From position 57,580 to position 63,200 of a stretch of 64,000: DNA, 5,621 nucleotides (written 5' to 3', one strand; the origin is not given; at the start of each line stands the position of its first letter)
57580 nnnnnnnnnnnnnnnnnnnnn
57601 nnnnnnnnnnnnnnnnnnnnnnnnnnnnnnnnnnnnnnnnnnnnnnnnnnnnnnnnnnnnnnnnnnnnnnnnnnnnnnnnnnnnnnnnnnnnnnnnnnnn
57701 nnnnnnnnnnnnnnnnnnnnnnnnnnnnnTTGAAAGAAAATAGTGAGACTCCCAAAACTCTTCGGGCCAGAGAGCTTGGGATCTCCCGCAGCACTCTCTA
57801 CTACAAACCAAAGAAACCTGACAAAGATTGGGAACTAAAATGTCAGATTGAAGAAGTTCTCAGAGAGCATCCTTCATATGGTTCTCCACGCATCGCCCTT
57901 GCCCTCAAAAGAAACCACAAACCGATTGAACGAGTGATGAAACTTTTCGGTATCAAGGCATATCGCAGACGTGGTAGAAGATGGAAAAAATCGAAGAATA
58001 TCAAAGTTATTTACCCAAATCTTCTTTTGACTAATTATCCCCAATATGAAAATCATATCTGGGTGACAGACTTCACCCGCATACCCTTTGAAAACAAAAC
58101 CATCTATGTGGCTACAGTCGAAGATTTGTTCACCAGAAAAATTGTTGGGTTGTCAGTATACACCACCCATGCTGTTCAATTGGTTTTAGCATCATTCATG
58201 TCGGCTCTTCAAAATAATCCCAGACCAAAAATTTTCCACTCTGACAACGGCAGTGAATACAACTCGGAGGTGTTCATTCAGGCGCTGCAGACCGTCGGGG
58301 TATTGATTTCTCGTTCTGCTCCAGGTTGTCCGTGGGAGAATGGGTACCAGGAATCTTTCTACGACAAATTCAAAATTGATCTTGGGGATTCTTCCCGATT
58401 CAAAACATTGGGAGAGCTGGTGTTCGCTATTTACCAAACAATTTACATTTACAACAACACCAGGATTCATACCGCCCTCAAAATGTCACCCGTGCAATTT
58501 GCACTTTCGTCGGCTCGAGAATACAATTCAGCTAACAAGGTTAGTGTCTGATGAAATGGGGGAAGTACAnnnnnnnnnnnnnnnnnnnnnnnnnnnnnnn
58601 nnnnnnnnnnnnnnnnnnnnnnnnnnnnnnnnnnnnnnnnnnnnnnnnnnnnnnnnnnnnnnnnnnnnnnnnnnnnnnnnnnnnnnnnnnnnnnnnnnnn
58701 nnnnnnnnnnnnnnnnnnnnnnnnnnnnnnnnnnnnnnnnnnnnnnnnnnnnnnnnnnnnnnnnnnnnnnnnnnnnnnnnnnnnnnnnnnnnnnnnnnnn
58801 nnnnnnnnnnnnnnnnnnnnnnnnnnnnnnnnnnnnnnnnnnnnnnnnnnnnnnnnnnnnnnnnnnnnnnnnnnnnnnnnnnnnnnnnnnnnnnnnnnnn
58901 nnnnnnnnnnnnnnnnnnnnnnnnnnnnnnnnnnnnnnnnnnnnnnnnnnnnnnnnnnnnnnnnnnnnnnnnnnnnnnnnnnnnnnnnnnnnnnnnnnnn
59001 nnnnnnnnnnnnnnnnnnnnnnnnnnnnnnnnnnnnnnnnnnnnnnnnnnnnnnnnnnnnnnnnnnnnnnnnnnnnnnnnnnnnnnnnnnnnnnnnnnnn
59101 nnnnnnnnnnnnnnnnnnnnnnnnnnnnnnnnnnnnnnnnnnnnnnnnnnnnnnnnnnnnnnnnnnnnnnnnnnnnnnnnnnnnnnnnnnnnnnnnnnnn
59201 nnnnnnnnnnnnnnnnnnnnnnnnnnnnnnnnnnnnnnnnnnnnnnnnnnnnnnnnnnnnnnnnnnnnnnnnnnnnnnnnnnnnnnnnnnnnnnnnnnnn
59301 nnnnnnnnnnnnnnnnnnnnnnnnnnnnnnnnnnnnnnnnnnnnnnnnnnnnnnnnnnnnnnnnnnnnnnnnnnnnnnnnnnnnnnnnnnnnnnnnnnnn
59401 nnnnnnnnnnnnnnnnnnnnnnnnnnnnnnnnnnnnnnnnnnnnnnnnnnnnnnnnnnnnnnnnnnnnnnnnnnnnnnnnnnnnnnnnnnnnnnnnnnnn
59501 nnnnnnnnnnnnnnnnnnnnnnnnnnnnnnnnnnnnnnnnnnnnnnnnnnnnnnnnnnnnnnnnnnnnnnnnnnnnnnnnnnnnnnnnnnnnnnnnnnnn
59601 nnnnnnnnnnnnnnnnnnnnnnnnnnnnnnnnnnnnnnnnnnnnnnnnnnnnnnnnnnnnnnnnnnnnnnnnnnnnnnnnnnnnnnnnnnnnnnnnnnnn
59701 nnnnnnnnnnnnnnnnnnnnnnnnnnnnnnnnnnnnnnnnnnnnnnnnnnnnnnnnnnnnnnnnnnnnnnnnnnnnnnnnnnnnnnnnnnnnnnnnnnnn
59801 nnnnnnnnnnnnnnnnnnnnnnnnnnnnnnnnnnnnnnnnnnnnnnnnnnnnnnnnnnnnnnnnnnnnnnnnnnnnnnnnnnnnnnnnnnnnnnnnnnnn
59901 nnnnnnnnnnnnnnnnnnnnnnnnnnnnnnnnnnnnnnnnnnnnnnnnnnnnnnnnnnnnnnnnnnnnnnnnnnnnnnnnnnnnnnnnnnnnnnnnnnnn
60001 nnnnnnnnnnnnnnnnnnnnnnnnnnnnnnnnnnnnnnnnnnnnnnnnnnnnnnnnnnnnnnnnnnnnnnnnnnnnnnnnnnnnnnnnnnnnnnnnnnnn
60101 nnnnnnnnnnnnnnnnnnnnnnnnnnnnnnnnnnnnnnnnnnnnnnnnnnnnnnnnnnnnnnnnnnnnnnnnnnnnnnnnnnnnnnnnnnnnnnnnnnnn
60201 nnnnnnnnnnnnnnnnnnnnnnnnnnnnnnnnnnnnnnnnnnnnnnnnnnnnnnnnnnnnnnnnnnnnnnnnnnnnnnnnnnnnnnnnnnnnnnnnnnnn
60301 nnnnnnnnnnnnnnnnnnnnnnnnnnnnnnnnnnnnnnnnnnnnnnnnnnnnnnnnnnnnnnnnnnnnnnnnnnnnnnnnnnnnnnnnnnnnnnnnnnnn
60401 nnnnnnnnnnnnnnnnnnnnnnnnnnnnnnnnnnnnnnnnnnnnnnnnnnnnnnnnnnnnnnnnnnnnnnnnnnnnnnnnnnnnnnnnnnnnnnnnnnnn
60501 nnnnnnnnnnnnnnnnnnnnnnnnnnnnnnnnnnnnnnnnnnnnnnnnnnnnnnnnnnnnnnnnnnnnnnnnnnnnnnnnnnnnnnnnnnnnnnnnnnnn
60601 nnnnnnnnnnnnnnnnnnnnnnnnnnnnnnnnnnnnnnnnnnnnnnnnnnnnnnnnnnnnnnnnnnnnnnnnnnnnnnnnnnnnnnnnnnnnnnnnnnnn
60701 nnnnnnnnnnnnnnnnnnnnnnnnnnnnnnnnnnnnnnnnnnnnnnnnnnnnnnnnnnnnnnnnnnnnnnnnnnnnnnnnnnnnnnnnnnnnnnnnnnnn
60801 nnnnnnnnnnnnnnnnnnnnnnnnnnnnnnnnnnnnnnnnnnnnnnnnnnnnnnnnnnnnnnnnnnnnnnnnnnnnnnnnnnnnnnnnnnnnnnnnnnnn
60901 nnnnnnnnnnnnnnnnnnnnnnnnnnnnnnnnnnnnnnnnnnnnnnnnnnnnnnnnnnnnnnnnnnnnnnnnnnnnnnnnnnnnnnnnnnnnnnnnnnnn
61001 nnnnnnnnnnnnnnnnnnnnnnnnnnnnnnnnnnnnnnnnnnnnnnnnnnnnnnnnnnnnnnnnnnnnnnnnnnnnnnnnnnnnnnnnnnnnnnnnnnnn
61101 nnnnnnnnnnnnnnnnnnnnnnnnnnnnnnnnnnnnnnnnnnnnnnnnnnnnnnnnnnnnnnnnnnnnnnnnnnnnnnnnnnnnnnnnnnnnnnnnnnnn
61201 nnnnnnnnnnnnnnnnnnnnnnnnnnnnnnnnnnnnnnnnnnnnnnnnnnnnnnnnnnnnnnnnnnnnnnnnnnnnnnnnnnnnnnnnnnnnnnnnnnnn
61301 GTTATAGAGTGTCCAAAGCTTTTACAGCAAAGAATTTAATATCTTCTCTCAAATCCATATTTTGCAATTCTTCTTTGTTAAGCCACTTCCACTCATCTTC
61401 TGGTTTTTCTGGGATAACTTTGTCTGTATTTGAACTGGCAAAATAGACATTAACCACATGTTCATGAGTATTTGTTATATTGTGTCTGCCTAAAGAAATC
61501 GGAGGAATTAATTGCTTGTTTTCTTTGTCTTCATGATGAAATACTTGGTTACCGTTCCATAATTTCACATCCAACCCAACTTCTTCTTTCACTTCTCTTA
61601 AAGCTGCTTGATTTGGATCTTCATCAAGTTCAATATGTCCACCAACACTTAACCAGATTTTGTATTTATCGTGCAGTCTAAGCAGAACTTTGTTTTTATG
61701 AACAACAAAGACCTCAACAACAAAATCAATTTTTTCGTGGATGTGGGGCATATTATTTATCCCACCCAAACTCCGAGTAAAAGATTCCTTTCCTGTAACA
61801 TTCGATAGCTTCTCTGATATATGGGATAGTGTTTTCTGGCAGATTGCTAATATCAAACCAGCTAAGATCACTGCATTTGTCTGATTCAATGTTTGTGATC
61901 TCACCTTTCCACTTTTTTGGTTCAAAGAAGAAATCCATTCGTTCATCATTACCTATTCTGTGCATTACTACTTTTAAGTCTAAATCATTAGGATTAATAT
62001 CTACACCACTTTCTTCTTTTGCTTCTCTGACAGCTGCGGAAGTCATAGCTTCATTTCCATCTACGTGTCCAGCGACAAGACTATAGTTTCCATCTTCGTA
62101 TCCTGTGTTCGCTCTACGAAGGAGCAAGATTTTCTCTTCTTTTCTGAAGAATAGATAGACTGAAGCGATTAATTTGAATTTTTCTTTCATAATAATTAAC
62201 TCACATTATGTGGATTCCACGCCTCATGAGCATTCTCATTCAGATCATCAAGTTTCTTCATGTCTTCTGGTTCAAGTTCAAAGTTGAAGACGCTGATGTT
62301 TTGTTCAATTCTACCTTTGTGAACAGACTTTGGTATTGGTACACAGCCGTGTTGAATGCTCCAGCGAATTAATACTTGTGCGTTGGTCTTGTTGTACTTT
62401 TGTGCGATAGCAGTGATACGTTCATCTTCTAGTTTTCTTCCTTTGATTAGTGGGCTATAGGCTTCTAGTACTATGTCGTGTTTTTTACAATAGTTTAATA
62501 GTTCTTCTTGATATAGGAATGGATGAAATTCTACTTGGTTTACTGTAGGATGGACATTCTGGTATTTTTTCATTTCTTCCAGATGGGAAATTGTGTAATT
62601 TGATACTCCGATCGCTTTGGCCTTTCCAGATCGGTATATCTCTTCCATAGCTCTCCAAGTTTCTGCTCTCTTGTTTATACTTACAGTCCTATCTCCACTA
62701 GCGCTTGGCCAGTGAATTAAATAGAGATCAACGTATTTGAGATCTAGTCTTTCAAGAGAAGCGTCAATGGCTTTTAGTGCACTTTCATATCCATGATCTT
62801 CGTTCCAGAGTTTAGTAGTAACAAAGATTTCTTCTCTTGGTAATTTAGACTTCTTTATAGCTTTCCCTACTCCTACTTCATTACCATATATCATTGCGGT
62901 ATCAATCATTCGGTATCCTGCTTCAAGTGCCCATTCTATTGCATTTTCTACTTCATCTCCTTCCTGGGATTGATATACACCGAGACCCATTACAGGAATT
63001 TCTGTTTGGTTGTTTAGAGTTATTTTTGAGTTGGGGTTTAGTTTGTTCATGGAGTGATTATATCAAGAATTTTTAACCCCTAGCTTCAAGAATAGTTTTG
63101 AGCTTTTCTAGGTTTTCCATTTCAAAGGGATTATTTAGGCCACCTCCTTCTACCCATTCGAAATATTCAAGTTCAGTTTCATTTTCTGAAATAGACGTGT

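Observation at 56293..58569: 1.1 kb segmental duplication ending exactly at an IS3-family element: likely IS-mediated rearrangement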

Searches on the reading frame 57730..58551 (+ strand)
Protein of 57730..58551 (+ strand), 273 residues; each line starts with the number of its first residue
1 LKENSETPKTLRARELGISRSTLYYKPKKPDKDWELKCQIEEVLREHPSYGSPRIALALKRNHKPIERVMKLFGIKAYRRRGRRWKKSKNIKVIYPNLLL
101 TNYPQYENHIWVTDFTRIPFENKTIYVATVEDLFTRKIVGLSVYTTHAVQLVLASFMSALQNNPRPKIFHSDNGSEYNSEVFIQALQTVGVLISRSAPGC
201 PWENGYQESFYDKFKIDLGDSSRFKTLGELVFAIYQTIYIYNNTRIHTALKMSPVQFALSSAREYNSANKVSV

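Call 9: search_protein_families(library=pfam, proteins=[window:57730-58551:+])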
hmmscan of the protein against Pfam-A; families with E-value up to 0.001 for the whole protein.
window:57730-58551:+ (273 aa): 5 families
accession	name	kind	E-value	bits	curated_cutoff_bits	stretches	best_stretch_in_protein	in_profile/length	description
PF00665.32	rve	-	1.6e-18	67.2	32.6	1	107-201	4-102/102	Integrase core domain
PF13683.12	rve_3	-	4.1e-11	42.9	26.5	1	190-253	2-65/67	Integrase core domain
PF13333.12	rve_2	-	6.1e-08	33.1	22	1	208-257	1-51/56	Integrase core domain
PF13276.12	HTH_21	-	1.8e-06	28.5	28.1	1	36-81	6-58/60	HTH-like domain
PF02954.25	HTH_8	-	0.00026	21.1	22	1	13-28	25-40/42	Bacterial regulatory protein, Fis family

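Call 26: search_protein_families(library=ncbifam, proteins=[window:57730-58551:+], max_evalue=0.001)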
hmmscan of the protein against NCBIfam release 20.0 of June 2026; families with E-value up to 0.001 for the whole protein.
window:57730-58551:+ (273 aa): 2 families
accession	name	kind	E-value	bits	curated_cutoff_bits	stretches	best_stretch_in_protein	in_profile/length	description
NF033516.0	transpos_IS3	equivalog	4.9e-61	207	160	1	8-257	102-368/369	IS3 family transposase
NF033577.2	transpos_IS481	equivalog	2.9e-20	72.9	224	1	38-256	65-282/284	IS481 family transposase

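Call 41: find_homologous_proteins(query=window:57730-58551:+, max_evalue=1e-40)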
Query window:57730-58551:+ (273 aa): 4831 proteins with E <= 1e-40 among 5849 candidates; the best 120 are listed.
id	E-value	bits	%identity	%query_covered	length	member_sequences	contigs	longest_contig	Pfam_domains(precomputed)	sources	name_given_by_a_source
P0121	3.7e-181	618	100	100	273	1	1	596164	PF00665.33,PF13333.13,PF13683.13,PF13276.13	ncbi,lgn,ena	-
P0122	6.4e-180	614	99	100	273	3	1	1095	PF00665.33,PF13333.13,PF13683.13,PF13276.13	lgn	-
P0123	2.7e-171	586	94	100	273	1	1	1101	PF00665.33,PF13333.13,PF13683.13,PF13276.13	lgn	-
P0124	2.0e-154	531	83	100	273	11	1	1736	PF00665.33,PF13683.13,PF13276.13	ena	-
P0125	1.0e-151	522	81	100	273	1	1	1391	PF00665.33,PF13683.13,PF13276.13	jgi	jgi:transposase InsO family protein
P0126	1.5e-151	521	82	99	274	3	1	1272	PF00665.33,PF13333.13,PF13683.13,PF13276.13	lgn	-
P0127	2.4e-151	520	81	100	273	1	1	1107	PF00665.33,PF13333.13,PF13683.13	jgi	-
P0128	9.4e-151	519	82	100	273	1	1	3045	PF00665.33,PF13333.13,PF13683.13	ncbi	-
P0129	1.6e-150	518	81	99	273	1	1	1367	PF00665.33,PF13333.13,PF13683.13,PF13276.13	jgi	jgi:transposase InsO family protein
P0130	4.8e-150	516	79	100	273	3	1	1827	PF00665.33,PF13683.13,PF13276.13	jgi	jgi:putative transposase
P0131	6.4e-150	516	81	100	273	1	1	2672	PF00665.33,PF13333.13,PF13683.13,PF13276.13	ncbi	-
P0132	9.1e-150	515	82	99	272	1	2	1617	PF00665.33,PF13333.13,PF13683.13,PF13276.13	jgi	jgi:putative transposase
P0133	1.2e-148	512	81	100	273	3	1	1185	PF00665.33,PF13683.13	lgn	-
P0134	1.4e-148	511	80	100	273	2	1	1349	PF00665.33,PF13683.13,PF13276.13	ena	-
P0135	1.6e-148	511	80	99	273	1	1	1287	PF00665.33,PF13333.13,PF13683.13,PF13276.13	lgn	-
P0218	4.9e-141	487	77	97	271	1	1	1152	PF00665.33,PF13333.13,PF13683.13,PF13276.13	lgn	-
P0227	2.1e-140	485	76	98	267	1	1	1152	PF00665.33,PF13333.13,PF13683.13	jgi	-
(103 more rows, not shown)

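Call 60: search_dna_similar(query=window:57730-58551:+, collection=plasmids, mode=protein, max_rows=8)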
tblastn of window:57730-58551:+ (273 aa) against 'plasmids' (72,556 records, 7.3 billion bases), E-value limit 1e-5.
The search stops at 5000 records and this limit was reached: more records match than are counted here, and every count below describes the 5000 best-scoring records only.
Records with a match: at least 5000; places in all: 13179; records where one place covers at least 80% of the query: 4816.
Best place of each record, by identity: <60% 5000.
By first word of the organism name: Klebsiella 970; Escherichia 955; Enterococcus 731; Bacillus 319; Enterobacter 252; Salmonella 246; Acinetobacter 233; Lactococcus 102; Bradyrhizobium 75; Streptomyces 74; and 184 more.
By predicted mobility (MOB-suite, as given by PLSDB): conjugative 2824; non-mobilizable 1261; mobilizable 915.
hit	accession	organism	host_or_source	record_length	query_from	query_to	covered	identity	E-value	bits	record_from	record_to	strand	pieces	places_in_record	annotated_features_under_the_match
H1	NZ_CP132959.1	Aminobacter niigataensis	cell culture,sediment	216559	13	264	92%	34.6%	3e-32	132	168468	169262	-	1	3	IS3 family transposase | transposase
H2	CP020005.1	Bacillus thuringiensis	Bacillus thuringiensis subsp,whole ...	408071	1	257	94%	33.6%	6e-28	119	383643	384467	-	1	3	none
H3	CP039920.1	Agrobacterium tumefaciens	-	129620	16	264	91%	34.6%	3e-31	129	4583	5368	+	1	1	IS3 family transposase | transposase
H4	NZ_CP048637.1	Rhizobium oryzihabitans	cell,root,the root of rice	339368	16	264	91%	34.6%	3e-31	129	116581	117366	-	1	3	IS3 family transposase | transposase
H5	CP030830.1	Neorhizobium sp. NCHU2750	Rosa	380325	16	264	91%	34.6%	2e-25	112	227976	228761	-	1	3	transposase (x2)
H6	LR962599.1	Enterococcus faecalis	-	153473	1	262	96%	32.9%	9e-25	110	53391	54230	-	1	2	record has no annotation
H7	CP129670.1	Agrobacterium tumefaciens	Metal working fluids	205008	16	257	89%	35.5%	2e-26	115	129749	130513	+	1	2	IS3 family transposase | transposase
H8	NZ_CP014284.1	Bacillus thuringiensis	cell culture,soil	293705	1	257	94%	33.3%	8e-28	119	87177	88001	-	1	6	IS3 family transposase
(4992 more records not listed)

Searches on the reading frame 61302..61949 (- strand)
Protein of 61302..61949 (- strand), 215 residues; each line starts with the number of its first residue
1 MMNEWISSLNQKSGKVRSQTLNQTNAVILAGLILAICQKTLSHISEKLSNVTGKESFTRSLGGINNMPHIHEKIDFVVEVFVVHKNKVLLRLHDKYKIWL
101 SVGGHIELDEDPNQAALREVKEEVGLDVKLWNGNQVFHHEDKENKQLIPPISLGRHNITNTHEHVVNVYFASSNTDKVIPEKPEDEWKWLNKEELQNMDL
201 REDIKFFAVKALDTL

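Call 22: search_protein_families(library=pfam, proteins=[window:61302-61949:-], max_evalue=0.1)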
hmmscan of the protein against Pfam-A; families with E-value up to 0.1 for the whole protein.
window:61302-61949:- (215 aa): 1 family
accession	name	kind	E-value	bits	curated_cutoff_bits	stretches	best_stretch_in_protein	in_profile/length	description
PF00293.34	NUDIX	-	3.4e-15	56.7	21.1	1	93-200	23-123/134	NUDIX domain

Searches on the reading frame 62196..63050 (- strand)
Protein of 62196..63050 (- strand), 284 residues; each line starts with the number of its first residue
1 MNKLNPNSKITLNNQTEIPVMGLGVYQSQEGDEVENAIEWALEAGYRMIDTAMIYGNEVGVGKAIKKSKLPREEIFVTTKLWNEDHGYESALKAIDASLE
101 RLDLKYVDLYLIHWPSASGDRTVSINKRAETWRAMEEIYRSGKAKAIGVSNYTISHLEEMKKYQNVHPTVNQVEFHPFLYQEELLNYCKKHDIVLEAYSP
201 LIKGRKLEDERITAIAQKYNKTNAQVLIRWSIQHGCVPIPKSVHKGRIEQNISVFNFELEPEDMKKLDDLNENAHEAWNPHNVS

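Call 22: search_protein_families(library=pfam, proteins=[window:62196-63050:-], max_evalue=0.1)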
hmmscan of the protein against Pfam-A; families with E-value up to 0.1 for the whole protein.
window:62196-63050:- (284 aa): 2 families
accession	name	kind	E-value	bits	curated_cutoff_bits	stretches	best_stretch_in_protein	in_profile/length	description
PF00248.27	Aldo_ket_red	-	4.8e-59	200.3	24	1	27-272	14-291/291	Aldo/keto reductase family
PF10539.14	Dev_Cell_Death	-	0.013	15.7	27.8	1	216-270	70-125/126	Development and cell death domain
